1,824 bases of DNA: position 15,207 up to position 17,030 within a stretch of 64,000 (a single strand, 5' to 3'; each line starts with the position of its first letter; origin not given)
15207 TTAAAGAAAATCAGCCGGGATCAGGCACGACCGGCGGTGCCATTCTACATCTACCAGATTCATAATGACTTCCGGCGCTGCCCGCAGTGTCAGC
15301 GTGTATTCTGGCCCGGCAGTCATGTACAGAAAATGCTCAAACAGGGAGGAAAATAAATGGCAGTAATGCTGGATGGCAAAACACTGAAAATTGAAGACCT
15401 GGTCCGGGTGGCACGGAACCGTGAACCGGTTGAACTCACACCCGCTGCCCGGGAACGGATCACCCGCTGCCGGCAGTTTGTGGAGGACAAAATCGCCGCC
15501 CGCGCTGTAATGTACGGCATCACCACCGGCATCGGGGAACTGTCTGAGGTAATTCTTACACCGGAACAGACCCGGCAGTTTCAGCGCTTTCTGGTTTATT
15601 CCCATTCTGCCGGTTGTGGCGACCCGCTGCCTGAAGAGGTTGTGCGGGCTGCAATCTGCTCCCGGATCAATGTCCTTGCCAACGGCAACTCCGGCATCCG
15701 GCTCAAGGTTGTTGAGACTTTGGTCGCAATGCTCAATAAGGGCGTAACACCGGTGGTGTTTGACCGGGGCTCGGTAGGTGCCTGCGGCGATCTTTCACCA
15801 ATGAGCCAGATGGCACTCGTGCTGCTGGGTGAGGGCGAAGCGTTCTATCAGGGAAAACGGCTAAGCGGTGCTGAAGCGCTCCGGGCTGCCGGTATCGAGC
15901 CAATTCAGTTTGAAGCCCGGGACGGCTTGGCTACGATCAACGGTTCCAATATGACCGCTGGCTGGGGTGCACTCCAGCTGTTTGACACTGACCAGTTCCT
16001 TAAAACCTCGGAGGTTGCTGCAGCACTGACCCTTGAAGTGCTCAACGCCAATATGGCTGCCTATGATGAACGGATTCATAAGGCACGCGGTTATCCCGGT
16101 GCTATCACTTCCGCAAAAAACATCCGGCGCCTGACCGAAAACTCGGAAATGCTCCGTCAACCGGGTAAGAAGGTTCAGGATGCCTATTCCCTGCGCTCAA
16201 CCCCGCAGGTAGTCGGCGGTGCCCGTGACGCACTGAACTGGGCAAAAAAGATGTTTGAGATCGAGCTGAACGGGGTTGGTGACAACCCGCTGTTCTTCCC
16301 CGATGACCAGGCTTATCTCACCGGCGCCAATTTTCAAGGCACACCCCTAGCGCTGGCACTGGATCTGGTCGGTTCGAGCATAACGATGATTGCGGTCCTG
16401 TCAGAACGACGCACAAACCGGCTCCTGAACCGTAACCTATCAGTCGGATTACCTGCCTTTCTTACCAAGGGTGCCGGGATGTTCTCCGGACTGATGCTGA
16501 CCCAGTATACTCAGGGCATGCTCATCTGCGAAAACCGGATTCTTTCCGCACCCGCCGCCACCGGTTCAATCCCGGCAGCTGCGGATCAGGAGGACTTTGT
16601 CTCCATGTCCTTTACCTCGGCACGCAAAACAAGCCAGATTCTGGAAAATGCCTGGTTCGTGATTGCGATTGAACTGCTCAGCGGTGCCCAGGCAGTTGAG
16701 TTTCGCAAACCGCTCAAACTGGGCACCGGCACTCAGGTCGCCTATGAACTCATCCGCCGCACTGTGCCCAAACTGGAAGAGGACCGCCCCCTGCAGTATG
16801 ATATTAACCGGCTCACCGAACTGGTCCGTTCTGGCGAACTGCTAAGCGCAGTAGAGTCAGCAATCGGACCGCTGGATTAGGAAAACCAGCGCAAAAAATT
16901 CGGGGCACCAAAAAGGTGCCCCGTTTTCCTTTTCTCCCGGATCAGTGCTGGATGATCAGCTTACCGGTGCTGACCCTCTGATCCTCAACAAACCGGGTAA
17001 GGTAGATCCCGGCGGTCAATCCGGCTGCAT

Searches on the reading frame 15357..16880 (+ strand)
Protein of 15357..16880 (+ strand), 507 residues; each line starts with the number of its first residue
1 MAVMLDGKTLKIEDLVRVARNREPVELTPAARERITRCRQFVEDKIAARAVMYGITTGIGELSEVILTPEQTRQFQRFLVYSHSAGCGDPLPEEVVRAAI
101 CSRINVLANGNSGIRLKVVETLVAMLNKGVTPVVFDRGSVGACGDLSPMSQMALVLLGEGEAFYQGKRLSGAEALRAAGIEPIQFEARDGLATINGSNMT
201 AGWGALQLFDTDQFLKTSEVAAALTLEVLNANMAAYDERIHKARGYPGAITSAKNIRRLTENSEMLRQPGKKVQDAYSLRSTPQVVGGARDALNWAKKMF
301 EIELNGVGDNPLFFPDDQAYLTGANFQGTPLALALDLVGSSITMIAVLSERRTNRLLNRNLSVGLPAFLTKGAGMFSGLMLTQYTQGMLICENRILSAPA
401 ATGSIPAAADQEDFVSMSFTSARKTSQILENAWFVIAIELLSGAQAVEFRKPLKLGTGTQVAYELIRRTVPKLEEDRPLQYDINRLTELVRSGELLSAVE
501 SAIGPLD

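Call 9: search_protein_families(library=pfam, proteins=[window:15357-16880:+], max_evalue=0.0001)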
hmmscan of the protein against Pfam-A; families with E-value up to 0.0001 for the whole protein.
window:15357-16880:+ (507 aa): 1 family
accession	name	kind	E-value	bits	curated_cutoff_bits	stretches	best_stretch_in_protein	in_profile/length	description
PF00221.24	Lyase_aromatic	-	3.9e-168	560.4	27.3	1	10-467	1-465/466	Aromatic amino acid lyase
